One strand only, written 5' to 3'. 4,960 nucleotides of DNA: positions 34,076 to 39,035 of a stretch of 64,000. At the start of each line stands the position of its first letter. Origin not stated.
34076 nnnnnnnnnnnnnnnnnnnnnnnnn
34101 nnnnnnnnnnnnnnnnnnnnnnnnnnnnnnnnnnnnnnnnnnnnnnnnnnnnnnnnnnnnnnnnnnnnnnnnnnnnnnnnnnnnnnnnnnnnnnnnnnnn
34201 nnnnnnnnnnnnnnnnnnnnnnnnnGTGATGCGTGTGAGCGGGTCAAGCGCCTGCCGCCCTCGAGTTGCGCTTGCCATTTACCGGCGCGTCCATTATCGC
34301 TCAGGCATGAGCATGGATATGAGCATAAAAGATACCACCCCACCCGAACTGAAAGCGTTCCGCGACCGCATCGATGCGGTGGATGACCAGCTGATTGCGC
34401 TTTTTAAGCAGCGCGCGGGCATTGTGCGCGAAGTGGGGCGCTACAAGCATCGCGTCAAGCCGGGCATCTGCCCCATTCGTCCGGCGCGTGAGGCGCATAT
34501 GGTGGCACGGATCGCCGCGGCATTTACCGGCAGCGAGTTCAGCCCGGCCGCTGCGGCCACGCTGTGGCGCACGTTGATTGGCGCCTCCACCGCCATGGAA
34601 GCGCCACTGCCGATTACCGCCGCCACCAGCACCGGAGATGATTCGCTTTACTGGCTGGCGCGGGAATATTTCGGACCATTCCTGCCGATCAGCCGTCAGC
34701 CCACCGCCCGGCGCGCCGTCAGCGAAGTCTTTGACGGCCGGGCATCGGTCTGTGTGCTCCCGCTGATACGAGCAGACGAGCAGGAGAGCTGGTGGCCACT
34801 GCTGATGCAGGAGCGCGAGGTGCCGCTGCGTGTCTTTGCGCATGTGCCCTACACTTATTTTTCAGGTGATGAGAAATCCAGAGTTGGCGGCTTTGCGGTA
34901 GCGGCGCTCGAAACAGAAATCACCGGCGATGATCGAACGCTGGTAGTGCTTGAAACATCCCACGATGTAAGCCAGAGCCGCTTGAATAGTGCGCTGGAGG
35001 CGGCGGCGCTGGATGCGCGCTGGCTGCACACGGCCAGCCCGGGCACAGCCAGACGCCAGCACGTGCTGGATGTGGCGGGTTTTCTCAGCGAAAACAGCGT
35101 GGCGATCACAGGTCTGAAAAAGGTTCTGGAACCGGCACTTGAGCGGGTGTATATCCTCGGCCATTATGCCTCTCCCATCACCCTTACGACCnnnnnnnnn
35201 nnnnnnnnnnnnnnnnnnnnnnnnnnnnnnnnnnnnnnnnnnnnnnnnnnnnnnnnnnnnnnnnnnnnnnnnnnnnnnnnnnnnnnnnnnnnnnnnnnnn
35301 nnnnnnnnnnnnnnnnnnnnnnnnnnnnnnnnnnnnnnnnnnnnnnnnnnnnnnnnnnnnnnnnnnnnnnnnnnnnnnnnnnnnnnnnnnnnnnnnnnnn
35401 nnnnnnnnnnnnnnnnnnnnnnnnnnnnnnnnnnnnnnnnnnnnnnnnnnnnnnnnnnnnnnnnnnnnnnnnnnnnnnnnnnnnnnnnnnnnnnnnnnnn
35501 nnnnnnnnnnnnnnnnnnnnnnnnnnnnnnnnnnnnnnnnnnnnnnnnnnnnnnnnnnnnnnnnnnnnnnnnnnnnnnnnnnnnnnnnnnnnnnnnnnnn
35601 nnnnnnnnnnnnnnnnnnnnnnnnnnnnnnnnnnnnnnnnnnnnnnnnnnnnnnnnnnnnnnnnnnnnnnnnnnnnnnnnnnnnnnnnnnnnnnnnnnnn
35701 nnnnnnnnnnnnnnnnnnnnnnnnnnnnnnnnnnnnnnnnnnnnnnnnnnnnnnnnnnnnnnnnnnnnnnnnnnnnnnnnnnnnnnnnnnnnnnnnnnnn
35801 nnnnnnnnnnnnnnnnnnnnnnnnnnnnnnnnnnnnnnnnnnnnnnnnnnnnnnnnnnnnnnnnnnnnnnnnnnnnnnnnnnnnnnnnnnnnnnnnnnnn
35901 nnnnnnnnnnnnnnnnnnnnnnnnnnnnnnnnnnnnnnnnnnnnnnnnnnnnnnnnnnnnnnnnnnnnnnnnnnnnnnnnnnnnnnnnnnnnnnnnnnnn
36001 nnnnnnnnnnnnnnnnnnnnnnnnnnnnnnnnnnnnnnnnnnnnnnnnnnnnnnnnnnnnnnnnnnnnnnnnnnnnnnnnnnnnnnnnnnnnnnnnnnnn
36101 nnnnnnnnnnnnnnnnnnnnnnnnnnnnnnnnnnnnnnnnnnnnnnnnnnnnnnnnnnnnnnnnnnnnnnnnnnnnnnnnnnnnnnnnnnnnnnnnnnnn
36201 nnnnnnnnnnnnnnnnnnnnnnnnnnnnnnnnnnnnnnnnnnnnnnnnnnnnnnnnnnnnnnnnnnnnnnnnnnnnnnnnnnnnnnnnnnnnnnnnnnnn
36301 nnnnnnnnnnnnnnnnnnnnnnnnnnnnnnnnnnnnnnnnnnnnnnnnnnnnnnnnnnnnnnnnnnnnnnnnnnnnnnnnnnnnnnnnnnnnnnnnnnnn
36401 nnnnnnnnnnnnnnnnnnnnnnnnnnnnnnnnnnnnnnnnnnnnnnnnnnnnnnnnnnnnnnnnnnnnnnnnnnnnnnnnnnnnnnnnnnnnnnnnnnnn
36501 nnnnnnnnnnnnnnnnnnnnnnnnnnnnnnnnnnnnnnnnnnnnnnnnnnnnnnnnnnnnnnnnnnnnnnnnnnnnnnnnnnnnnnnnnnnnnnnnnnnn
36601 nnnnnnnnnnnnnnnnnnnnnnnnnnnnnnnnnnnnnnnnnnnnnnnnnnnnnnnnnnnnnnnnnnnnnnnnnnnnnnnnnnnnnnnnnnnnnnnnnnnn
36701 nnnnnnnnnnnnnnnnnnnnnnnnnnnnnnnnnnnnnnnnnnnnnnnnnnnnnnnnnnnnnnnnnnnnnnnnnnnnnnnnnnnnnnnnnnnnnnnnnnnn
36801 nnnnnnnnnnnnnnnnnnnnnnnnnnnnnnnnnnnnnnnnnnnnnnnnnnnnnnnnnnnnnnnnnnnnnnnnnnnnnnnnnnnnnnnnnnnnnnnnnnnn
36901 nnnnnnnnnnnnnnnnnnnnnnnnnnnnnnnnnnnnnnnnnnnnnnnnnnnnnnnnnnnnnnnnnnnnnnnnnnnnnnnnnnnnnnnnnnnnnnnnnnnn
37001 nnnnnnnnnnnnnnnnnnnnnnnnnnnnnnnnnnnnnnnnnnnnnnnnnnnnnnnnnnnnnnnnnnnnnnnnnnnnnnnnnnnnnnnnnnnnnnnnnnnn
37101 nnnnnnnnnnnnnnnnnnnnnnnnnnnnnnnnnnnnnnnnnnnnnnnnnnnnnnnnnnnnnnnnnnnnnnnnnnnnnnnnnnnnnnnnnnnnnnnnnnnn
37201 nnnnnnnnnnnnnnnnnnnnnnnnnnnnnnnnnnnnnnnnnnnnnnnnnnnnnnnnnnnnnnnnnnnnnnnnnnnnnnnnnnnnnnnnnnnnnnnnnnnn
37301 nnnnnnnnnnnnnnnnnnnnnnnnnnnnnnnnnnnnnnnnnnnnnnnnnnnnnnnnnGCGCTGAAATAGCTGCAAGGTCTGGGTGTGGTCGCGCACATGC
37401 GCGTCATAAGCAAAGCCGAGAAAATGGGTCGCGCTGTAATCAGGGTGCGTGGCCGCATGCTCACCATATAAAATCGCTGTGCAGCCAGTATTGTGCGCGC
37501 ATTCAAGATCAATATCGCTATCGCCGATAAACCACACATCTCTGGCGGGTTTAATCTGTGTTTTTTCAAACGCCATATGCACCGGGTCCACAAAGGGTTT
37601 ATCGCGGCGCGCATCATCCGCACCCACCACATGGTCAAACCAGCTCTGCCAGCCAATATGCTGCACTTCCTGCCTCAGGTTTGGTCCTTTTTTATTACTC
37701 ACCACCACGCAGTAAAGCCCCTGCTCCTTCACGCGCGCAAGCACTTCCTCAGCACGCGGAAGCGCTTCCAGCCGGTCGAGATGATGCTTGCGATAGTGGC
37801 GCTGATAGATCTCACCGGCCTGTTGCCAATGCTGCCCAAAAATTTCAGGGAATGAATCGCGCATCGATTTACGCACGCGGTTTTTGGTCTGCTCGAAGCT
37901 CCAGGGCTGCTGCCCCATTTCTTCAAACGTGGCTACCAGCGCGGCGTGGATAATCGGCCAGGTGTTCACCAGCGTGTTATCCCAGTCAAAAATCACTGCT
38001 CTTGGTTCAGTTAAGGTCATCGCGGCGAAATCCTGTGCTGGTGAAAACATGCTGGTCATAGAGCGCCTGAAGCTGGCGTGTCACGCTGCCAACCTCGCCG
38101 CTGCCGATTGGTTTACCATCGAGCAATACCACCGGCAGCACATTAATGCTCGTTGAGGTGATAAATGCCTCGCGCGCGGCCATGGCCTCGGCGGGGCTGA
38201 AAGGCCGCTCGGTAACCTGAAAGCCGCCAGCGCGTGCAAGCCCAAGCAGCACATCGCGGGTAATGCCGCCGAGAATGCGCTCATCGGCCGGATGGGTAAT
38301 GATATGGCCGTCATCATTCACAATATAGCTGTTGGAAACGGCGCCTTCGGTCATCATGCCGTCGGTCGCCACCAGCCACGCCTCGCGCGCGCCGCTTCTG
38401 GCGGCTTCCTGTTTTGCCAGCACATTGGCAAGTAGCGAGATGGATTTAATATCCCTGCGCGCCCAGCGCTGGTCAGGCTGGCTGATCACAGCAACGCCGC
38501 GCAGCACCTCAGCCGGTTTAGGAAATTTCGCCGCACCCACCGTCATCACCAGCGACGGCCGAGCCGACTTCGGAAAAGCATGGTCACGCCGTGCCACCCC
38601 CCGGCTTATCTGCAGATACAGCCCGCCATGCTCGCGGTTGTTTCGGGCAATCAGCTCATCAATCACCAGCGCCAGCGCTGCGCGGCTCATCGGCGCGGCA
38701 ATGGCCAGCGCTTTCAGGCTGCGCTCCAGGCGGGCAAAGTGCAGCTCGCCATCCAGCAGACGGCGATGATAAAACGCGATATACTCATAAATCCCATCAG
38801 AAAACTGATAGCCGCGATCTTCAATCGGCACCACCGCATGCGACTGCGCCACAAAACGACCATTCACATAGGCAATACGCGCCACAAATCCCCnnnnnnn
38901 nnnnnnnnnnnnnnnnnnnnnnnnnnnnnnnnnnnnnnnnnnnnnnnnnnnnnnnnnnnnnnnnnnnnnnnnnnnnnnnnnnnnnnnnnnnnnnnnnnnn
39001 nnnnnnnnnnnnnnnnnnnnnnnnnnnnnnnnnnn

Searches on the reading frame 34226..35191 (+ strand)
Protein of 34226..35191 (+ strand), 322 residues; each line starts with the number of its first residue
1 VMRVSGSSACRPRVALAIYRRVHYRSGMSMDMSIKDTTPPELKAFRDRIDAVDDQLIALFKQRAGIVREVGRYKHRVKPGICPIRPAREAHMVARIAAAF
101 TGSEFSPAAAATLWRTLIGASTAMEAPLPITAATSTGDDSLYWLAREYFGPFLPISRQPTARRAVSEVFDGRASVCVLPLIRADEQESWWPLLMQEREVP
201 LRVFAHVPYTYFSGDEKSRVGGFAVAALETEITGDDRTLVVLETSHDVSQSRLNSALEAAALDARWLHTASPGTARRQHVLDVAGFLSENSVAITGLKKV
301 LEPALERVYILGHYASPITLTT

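Call 67: search_protein_families(library=pfam, proteins=[window:34226-35191:+], max_evalue=0.00001)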
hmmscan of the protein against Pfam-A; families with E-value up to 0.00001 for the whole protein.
window:34226-35191:+ (322 aa): 1 family
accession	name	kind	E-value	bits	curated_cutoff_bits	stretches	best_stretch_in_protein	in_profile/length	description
PF01817.26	CM_2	-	4.9e-17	62.3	27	1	46-125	2-79/80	Chorismate mutase type II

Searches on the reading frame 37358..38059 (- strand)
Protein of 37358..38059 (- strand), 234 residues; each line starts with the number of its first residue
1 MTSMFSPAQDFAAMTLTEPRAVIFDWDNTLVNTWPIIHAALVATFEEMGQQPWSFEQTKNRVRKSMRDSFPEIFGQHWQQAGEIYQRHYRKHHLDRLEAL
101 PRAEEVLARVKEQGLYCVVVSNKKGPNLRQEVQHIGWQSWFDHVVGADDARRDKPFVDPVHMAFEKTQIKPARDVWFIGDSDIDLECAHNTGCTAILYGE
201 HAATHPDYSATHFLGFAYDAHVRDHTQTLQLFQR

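Call 67: search_protein_families(library=pfam, proteins=[window:37358-38059:-], max_evalue=0.00001)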
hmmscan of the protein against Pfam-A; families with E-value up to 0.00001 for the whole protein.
window:37358-38059:- (234 aa): 4 families
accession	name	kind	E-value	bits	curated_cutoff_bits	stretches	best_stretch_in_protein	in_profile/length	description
PF13419.12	HAD_2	-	1.4e-35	123.4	23.8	1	22-197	1-177/178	Haloacid dehalogenase-like hydrolase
PF00702.32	Hydrolase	-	1.5e-16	61.8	26.4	1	20-189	2-188/191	haloacid dehalogenase-like hydrolase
PF12710.13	HAD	-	8.2e-12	46.4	27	1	22-189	1-189/189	haloacid dehalogenase-like hydrolase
PF13242.12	Hydrolase_like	-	3.1e-06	27.5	22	1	160-204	10-54/75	HAD-hyrolase-like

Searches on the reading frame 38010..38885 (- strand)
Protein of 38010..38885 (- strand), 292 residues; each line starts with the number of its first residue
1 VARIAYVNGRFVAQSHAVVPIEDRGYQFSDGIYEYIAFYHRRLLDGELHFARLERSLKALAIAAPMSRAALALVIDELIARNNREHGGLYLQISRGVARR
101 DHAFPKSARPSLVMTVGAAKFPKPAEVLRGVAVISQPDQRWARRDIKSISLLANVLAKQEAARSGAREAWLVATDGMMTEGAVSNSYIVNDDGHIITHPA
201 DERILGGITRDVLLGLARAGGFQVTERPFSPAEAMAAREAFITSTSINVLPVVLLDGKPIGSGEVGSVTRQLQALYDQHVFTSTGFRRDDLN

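Call 67: search_protein_families(library=pfam, proteins=[window:38010-38885:-], max_evalue=0.00001)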
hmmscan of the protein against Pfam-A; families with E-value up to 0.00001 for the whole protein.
window:38010-38885:- (292 aa): 1 family
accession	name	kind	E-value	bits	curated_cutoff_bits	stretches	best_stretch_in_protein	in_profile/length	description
PF01063.24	Aminotran_4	-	6e-47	160.8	28.5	1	31-253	1-221/223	Amino-transferase class IV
